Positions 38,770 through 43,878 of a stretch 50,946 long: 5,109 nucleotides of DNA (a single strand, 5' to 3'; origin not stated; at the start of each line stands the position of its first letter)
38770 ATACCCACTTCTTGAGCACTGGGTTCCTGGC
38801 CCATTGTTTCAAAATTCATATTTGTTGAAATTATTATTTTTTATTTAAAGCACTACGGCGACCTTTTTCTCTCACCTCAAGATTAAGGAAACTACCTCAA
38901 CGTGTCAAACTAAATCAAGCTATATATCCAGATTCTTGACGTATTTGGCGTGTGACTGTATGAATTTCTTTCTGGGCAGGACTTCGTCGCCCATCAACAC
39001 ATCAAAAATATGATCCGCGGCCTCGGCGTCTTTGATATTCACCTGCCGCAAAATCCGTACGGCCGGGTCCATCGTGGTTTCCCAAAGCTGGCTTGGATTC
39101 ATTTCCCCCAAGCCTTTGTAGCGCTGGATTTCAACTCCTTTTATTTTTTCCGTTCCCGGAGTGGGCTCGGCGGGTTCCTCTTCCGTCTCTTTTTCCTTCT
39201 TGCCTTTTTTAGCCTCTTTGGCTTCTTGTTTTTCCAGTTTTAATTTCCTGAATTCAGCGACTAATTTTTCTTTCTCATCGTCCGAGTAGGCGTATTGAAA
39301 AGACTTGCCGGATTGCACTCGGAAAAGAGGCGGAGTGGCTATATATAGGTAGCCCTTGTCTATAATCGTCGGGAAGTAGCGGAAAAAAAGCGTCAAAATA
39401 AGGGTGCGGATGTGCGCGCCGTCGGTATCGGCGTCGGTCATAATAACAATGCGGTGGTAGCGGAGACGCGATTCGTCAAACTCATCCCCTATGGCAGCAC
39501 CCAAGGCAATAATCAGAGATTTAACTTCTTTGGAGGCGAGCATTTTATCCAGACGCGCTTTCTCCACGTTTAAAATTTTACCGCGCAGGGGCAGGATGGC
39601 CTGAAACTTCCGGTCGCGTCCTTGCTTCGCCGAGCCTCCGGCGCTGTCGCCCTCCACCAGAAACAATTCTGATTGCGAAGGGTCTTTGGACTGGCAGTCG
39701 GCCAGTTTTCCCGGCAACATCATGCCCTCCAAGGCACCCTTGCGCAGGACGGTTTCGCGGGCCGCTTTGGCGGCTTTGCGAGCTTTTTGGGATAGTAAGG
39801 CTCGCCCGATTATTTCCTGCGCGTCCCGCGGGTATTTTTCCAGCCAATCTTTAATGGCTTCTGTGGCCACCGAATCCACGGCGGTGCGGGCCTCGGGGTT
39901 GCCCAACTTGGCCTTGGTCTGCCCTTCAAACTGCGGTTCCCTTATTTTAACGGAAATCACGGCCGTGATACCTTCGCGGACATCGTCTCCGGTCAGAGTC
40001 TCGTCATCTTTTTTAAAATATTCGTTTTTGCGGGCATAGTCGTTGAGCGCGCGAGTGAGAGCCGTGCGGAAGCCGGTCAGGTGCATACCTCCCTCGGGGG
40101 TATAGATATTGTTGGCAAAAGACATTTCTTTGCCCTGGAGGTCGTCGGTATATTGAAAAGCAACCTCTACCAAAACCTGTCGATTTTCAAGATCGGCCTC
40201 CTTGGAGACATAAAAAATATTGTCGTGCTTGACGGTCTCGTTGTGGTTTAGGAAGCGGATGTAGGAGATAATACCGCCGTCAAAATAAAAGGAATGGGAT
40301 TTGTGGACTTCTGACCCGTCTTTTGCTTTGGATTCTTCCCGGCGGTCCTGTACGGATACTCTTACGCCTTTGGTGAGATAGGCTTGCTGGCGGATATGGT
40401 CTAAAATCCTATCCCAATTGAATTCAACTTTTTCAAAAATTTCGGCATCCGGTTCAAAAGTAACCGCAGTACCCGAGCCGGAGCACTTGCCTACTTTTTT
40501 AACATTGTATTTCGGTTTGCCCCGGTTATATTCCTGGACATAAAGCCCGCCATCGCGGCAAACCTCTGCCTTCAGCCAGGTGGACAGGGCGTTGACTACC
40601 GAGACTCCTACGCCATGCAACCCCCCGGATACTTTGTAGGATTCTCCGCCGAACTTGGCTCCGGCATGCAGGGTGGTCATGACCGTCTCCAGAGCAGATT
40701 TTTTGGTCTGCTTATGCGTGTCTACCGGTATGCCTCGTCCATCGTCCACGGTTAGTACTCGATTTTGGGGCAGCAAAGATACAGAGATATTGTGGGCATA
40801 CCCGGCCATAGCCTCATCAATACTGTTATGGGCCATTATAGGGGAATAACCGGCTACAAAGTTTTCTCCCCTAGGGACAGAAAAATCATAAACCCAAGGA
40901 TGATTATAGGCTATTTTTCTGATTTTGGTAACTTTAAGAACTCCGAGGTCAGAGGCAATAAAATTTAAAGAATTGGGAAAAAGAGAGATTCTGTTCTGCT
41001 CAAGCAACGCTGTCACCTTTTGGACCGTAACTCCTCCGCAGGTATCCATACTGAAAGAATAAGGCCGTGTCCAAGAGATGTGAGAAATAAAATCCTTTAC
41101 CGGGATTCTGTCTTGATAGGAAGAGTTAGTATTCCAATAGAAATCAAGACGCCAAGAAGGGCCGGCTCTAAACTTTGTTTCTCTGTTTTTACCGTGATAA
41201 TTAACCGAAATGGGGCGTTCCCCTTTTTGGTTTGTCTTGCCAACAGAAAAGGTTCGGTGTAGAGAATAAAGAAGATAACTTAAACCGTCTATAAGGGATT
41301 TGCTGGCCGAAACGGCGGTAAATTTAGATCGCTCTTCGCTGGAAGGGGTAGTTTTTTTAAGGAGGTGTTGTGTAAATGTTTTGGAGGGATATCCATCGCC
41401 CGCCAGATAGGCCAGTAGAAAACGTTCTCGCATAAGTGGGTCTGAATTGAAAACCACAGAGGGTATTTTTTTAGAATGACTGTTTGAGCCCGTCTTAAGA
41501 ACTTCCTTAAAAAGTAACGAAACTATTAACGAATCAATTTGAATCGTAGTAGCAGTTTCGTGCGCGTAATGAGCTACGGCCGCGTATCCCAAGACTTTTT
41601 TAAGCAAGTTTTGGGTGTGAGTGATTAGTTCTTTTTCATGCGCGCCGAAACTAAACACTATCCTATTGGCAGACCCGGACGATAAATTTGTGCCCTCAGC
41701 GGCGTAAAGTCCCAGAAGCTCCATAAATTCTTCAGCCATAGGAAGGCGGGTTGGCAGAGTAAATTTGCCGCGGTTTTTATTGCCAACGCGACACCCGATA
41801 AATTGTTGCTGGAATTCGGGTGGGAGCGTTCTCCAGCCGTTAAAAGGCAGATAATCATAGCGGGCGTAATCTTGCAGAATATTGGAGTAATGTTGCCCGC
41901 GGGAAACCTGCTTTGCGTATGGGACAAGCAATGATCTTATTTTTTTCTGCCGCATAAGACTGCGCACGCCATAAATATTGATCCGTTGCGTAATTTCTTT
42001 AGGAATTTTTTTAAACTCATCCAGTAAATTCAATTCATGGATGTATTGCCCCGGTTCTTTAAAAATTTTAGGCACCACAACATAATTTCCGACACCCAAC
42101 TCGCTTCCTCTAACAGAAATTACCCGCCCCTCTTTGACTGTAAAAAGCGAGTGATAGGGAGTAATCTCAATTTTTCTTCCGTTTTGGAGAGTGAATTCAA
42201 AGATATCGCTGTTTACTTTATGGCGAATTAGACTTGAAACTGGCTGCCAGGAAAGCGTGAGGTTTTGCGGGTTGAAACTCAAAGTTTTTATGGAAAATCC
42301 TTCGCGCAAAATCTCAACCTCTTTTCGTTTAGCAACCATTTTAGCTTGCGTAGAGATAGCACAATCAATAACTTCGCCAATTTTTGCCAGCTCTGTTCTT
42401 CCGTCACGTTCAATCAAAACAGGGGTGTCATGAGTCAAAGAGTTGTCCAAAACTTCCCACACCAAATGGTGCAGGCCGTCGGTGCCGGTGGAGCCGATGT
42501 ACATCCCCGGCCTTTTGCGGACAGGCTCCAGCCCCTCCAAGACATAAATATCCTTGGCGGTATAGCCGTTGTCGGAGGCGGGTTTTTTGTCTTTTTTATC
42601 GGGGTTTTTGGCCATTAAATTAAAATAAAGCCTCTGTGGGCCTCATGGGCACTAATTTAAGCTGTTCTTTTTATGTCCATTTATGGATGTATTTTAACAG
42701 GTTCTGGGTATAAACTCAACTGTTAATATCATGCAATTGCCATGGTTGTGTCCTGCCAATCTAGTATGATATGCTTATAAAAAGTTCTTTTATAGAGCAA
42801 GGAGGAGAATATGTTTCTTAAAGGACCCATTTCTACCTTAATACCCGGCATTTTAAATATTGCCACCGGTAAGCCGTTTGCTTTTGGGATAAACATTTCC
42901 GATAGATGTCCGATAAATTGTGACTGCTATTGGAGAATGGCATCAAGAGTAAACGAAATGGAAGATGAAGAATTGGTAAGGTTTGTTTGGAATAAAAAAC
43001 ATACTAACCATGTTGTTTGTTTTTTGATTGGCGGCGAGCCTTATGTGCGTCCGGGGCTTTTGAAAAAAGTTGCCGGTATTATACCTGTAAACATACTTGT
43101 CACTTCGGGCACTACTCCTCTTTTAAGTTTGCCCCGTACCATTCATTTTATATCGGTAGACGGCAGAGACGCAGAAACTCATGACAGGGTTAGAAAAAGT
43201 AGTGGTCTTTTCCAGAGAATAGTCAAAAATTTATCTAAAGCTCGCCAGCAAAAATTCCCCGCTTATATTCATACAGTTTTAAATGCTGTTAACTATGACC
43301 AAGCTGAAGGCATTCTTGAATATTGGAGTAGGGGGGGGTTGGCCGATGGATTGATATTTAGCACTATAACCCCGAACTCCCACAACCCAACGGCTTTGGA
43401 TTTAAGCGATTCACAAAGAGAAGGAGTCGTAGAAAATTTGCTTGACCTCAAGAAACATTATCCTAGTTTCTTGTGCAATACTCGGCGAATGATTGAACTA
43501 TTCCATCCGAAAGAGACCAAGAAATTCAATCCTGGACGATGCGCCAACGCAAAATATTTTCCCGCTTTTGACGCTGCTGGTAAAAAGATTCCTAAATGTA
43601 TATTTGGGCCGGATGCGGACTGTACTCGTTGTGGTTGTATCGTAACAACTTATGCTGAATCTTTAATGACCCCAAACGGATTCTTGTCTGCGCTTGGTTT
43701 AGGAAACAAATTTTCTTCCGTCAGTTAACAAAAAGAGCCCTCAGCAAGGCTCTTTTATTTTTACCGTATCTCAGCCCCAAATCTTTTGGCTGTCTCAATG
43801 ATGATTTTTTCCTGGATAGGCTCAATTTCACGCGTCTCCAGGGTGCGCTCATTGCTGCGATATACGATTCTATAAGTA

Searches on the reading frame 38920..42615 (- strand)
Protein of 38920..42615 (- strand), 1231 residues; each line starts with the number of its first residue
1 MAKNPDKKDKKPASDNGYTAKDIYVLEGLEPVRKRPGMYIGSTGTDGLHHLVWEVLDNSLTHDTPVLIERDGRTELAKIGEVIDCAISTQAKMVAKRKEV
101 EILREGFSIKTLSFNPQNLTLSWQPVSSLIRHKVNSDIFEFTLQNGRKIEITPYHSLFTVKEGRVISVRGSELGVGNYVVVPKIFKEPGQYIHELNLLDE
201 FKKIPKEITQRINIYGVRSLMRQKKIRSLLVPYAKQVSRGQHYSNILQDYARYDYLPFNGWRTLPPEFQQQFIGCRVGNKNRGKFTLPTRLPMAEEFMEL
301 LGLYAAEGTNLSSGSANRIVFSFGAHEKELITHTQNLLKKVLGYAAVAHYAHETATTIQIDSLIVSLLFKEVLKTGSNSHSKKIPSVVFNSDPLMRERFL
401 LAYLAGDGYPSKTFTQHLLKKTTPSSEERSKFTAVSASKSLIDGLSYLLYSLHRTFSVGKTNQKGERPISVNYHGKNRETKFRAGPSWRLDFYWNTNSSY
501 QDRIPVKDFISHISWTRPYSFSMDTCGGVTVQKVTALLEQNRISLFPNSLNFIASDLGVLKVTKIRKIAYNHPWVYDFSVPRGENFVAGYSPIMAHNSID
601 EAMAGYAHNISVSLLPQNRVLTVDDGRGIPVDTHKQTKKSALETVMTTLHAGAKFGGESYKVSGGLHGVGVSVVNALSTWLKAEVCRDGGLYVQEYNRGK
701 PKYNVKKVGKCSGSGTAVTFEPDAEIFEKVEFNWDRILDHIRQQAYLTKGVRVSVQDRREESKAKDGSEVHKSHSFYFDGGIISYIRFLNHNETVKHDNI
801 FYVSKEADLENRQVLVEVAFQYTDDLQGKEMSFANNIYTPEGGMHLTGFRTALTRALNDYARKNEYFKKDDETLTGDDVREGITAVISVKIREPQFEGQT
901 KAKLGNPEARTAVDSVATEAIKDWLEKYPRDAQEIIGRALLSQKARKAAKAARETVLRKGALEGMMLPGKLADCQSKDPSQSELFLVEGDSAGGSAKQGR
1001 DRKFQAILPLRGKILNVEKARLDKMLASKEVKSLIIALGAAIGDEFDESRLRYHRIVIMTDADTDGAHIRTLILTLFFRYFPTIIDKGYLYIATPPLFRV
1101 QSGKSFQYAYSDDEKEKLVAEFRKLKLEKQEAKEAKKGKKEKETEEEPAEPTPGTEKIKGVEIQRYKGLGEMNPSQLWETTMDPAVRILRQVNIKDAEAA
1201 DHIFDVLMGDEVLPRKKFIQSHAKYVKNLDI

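Call 13: search_protein_families(library=pfam, proteins=[window:38920-42615:-])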
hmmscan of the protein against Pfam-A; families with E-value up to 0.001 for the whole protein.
window:38920-42615:- (1231 aa): 5 families
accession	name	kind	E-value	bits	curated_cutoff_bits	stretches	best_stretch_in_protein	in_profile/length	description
PF00204.31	DNA_gyraseB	-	2.4e-57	193.6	27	1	781-954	1-172/173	DNA gyrase B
PF00986.26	DNA_gyraseB_C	-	2.2e-29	101.8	29.8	1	1159-1220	2-63/63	DNA gyrase B subunit, carboxyl terminus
PF14890.11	Intein_splicing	-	4e-18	66.1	35.8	1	77-597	10-155/155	Intein splicing domain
PF01751.28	Toprim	-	7.8e-18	64.9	23.1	1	983-1083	1-86/96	Toprim domain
PF02518.31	HATPase_c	-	6.6e-10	39.9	26.4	1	596-724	15-109/111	Histidine kinase-, DNA gyrase B-, and HSP90-like ATPase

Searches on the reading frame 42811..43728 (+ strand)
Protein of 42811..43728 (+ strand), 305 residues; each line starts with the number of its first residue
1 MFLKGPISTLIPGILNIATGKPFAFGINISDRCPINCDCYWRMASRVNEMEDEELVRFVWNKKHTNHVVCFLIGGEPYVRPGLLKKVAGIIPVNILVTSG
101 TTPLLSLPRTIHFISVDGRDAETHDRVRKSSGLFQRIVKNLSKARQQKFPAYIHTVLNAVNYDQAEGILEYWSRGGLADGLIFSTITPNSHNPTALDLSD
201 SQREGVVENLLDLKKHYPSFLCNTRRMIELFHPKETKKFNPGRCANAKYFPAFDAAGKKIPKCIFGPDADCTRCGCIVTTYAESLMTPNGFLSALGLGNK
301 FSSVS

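Call 13: search_protein_families(library=pfam, proteins=[window:42811-43728:+])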
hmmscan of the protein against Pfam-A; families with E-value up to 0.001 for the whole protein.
window:42811-43728:+ (305 aa): 1 family
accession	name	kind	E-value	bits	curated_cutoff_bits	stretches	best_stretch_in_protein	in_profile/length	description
PF04055.27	Radical_SAM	-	2.5e-08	34.7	29.5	1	27-170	1-164/166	Radical SAM superfamily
